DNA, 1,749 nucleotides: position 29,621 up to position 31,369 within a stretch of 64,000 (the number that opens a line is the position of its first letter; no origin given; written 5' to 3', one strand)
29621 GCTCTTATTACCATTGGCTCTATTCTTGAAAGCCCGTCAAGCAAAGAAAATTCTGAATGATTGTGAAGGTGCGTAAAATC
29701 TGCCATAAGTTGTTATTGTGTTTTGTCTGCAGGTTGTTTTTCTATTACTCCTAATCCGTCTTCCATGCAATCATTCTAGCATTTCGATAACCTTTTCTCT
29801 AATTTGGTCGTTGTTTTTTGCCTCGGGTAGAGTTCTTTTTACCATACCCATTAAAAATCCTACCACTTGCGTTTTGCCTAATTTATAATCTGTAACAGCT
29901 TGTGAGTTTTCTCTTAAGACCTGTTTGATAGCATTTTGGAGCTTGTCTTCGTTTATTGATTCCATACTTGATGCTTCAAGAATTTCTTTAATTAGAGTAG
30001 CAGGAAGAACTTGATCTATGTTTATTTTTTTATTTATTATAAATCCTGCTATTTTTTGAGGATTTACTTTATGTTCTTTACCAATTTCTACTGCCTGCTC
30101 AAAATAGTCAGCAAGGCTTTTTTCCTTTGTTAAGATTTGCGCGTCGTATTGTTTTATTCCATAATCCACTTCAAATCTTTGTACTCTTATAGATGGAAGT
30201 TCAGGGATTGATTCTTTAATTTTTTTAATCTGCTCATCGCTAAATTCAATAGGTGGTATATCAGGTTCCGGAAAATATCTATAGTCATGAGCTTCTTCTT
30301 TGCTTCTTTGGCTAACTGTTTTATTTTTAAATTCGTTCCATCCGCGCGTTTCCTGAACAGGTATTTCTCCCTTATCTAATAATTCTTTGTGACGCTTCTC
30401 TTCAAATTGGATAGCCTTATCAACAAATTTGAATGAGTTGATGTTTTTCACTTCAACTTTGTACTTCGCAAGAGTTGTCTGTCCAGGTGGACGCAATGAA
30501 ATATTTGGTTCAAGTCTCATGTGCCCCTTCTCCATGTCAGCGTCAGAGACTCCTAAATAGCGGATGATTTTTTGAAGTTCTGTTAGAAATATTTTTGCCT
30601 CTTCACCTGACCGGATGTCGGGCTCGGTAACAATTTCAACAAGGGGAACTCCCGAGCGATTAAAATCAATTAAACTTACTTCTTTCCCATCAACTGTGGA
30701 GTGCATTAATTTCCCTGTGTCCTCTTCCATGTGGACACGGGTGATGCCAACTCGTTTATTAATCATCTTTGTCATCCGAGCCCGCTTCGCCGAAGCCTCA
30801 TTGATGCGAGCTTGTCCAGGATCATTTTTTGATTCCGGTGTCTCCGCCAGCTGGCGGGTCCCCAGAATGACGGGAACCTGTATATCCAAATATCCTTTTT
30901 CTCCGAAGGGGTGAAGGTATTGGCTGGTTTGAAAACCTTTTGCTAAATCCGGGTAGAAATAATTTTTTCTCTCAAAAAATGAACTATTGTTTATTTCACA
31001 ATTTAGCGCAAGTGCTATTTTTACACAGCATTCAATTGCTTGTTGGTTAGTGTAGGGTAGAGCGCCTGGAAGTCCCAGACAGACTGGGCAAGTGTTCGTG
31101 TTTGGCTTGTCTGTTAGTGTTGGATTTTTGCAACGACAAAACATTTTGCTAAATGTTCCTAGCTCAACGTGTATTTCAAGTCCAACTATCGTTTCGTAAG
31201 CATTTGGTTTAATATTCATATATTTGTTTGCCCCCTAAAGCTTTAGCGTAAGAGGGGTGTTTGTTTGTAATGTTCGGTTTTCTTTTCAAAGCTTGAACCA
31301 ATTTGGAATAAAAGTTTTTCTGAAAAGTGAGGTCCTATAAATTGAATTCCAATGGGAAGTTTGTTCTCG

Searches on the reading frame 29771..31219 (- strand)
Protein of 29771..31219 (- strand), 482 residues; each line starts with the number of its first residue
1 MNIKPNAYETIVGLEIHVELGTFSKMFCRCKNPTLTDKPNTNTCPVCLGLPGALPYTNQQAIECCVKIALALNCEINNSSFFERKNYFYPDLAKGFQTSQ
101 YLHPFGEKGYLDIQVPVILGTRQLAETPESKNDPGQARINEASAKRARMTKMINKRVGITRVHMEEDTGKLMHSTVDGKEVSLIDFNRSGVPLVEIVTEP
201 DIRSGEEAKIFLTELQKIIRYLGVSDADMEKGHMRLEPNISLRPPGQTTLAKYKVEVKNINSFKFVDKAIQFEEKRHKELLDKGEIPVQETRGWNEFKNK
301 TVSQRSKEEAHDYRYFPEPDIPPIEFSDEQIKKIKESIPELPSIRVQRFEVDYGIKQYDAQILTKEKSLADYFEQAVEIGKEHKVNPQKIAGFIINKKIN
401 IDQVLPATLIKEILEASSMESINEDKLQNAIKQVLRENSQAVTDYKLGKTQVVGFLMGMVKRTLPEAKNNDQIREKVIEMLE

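Call 99: search_protein_families(library=pfam, proteins=[window:29771-31219:-], max_evalue=0.00001)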
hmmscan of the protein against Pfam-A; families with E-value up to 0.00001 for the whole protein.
window:29771-31219:- (482 aa): 2 families
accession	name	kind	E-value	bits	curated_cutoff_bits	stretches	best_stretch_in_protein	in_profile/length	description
PF02934.20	GatB_N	-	3.6e-109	364.7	23.4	1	11-331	2-276/277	GatB/GatE catalytic domain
PF02637.23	GatB_Yqey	-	3.5e-11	43.6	27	1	410-481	76-148/148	GatB domain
